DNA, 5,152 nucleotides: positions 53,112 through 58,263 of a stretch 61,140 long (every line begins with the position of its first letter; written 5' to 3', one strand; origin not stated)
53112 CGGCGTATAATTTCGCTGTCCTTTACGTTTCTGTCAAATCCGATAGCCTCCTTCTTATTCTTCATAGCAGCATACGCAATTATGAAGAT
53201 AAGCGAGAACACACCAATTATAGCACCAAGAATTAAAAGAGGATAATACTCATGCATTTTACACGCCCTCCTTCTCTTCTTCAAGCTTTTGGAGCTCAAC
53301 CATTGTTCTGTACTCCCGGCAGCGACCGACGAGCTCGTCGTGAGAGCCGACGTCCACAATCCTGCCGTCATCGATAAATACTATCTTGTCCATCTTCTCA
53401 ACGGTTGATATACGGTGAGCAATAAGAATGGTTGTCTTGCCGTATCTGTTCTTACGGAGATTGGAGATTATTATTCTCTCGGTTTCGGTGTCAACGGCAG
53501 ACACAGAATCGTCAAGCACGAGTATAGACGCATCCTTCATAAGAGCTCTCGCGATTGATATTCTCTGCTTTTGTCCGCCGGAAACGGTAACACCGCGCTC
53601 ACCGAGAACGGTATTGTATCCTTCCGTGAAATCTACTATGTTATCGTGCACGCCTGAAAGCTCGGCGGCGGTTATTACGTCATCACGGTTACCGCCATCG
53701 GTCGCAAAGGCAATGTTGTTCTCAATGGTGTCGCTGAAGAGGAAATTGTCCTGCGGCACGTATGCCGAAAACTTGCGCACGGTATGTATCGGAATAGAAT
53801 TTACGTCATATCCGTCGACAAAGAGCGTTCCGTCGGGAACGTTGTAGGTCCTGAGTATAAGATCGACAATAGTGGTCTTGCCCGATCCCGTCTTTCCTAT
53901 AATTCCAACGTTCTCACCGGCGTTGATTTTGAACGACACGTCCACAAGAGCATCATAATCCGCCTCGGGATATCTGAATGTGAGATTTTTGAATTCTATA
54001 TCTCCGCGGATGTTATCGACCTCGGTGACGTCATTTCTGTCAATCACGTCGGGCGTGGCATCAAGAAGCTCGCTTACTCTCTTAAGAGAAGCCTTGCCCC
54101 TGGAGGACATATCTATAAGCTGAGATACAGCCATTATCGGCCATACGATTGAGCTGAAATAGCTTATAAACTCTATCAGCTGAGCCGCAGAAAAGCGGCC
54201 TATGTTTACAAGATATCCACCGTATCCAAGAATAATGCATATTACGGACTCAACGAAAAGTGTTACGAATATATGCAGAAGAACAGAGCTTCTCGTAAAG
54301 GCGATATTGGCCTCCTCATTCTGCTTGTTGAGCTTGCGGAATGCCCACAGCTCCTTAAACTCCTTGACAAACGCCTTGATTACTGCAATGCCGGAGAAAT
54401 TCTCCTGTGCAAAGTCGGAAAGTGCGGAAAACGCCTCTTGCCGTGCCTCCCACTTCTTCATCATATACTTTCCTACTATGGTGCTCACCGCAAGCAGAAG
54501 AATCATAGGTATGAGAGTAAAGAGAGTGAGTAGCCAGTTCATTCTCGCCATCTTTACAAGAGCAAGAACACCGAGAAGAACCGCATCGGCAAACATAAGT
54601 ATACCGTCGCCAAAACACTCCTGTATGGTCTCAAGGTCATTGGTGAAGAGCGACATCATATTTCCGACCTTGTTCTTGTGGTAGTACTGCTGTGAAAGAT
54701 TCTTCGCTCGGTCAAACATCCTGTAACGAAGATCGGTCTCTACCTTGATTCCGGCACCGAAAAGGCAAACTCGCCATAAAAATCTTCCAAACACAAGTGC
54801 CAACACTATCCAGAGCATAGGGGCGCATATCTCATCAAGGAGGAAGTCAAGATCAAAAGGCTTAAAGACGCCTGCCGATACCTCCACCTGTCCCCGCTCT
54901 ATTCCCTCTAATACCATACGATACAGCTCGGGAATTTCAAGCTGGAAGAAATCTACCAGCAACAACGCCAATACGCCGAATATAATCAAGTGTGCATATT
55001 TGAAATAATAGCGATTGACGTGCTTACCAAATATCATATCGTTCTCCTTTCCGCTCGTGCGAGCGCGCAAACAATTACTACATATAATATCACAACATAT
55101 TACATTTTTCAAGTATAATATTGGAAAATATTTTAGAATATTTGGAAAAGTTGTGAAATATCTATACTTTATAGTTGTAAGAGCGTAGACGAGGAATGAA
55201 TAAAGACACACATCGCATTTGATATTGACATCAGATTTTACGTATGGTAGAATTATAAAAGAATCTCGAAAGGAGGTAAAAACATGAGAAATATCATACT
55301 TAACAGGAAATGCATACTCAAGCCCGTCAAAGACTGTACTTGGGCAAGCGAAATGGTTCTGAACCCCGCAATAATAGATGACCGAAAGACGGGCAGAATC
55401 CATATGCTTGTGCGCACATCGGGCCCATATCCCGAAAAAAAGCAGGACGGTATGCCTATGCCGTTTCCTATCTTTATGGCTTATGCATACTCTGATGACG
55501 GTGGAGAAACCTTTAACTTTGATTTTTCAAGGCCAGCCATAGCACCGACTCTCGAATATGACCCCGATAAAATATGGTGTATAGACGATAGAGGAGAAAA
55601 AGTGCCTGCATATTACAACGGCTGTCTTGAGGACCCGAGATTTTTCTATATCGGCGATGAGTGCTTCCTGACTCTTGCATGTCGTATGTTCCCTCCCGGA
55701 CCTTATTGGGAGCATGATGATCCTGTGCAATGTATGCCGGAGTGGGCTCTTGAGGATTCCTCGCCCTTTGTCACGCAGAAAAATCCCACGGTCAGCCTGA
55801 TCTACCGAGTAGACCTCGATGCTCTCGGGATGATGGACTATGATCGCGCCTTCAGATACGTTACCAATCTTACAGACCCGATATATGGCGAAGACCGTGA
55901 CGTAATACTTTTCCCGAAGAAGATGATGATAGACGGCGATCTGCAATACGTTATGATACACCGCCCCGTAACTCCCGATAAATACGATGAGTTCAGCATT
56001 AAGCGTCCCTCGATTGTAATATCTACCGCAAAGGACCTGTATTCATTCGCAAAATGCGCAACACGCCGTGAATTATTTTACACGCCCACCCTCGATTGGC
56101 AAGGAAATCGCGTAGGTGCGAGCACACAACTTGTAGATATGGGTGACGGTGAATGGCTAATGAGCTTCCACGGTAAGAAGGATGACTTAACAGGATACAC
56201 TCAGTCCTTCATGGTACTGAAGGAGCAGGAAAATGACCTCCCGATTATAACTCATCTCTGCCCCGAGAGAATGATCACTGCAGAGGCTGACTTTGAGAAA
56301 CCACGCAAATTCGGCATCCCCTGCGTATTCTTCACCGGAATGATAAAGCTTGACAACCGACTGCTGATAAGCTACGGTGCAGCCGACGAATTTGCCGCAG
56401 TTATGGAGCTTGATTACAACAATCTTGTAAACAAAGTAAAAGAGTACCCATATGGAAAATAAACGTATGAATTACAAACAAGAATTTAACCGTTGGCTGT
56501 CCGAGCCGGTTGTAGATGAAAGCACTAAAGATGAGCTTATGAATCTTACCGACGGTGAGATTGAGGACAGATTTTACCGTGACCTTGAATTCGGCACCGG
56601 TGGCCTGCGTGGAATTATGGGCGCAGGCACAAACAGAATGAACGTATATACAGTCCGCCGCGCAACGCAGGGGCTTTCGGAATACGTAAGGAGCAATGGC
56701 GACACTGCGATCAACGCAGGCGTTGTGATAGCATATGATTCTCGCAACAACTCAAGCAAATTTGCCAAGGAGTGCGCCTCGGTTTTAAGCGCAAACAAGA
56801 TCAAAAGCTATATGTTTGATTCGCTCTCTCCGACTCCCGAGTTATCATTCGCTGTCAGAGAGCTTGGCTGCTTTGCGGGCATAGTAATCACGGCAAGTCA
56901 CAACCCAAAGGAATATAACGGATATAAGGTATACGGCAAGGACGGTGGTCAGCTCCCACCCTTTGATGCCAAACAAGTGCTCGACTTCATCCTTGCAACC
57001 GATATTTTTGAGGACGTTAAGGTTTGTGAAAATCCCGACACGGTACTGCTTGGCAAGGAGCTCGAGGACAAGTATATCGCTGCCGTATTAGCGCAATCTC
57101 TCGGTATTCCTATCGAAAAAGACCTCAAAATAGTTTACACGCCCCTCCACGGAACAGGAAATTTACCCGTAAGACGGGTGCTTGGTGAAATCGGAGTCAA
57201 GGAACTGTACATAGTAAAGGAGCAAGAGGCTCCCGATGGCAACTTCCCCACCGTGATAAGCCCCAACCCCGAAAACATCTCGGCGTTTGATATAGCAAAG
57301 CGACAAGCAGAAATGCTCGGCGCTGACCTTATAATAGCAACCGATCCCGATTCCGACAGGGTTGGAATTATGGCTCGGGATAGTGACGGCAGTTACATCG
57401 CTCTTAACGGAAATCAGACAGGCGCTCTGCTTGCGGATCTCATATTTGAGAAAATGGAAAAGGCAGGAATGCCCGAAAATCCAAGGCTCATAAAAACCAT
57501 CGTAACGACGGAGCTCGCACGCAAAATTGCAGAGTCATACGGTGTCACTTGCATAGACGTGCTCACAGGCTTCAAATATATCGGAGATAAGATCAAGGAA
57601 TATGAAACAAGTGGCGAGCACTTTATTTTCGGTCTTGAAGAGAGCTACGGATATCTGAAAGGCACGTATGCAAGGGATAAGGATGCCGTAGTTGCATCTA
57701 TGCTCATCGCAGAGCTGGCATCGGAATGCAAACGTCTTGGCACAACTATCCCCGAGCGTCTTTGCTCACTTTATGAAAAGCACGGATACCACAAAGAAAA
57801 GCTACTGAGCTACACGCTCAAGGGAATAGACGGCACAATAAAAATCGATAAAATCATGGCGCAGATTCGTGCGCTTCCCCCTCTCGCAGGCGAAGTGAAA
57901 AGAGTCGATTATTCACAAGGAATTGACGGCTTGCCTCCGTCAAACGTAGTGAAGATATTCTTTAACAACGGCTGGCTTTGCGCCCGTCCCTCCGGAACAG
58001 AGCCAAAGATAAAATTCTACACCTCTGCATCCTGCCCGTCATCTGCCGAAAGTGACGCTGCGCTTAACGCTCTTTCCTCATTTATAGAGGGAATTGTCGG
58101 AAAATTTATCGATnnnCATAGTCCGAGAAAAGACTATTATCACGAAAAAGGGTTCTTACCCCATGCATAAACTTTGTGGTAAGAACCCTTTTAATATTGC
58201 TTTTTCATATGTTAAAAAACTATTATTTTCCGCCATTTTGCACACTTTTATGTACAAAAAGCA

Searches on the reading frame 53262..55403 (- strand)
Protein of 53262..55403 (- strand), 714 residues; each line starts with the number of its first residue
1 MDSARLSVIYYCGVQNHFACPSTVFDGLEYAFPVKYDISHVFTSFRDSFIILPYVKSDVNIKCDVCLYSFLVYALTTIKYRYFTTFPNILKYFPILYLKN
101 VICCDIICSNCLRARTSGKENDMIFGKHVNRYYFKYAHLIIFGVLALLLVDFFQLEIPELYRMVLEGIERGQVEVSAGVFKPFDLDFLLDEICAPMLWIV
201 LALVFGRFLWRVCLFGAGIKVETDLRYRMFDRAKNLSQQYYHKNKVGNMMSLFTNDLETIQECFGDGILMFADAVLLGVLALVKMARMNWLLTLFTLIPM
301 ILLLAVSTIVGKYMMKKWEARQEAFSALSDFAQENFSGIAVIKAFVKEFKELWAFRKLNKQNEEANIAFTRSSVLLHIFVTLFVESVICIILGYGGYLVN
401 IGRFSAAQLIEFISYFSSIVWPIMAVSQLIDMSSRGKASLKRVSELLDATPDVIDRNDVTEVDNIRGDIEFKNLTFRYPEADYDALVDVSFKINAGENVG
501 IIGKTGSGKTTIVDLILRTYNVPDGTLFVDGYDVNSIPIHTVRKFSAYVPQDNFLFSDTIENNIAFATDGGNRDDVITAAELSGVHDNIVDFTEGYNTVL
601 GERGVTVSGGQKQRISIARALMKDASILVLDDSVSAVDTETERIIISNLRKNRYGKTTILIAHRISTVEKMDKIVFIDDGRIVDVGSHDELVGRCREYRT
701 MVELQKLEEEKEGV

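Call 85: search_protein_families(library=pfam, proteins=[window:53262-55403:-], max_evalue=0.00001)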
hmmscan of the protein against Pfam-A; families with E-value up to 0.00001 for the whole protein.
window:53262-55403:- (714 aa): 2 families
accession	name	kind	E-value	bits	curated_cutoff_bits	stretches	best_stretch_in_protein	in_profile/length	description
PF00664.28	ABC_membrane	-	1.7e-32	113.6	28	1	143-422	4-273/274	ABC transporter transmembrane region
PF00005.33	ABC_tran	-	2.3e-26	93.5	25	1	488-633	3-135/137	ABC transporter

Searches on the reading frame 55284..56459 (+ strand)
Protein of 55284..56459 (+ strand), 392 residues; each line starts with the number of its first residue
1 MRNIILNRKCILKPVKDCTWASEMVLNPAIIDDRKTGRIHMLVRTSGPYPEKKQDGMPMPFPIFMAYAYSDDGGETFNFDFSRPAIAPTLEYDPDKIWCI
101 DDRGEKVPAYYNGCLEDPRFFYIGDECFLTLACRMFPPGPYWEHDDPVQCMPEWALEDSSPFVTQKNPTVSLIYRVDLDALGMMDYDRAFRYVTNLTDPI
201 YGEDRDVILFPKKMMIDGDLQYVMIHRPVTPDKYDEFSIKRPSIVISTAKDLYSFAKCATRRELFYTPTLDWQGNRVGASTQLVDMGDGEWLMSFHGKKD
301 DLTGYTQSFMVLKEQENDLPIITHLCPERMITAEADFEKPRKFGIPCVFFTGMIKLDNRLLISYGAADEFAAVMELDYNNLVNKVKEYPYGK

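Call 85: search_protein_families(library=pfam, proteins=[window:55284-56459:+], max_evalue=0.00001)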
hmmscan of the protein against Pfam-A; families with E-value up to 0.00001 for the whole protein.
window:55284-56459:+ (392 aa): 1 family
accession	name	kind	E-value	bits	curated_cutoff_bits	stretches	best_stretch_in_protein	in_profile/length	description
PF04041.19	Glyco_hydro_130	-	3.8e-13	49.5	26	1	183-387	136-320/320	beta-1,4-mannooligosaccharide phosphorylase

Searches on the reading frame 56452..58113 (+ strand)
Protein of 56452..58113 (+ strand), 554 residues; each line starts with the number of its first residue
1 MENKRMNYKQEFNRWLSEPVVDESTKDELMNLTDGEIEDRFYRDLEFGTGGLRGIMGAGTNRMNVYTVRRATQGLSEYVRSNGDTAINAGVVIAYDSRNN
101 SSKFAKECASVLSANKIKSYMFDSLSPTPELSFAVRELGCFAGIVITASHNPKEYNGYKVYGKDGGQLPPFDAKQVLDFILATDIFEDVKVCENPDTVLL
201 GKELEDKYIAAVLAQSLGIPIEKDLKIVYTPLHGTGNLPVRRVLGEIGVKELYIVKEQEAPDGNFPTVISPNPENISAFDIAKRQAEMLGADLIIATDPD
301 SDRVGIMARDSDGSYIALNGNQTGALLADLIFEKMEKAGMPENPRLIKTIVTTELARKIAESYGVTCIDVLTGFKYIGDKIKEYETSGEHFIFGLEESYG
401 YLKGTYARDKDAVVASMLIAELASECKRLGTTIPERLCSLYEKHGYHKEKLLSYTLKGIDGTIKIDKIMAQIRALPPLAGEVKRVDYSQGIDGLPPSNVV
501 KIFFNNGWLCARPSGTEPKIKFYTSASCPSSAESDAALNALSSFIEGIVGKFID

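Call 85: search_protein_families(library=pfam, proteins=[window:56452-58113:+], max_evalue=0.00001)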
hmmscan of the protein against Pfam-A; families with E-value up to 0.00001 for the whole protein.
window:56452-58113:+ (554 aa): 4 families
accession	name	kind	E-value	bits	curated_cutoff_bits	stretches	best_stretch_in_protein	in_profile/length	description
PF02878.22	PGM_PMM_I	-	1.7e-39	135.1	22.5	1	46-180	3-131/138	Phosphoglucomutase/phosphomannomutase, alpha/beta/alpha domain I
PF02879.22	PGM_PMM_II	-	6.3e-22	78.5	29.3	1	207-310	2-100/103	Phosphoglucomutase/phosphomannomutase, alpha/beta/alpha domain II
PF02880.22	PGM_PMM_III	-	4.1e-19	69.2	20.7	1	319-427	1-101/115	Phosphoglucomutase/phosphomannomutase, alpha/beta/alpha domain III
PF00408.26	PGM_PMM_IV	-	1.7e-06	28.4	23.1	1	485-527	21-53/68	Phosphoglucomutase/phosphomannomutase, C-terminal domain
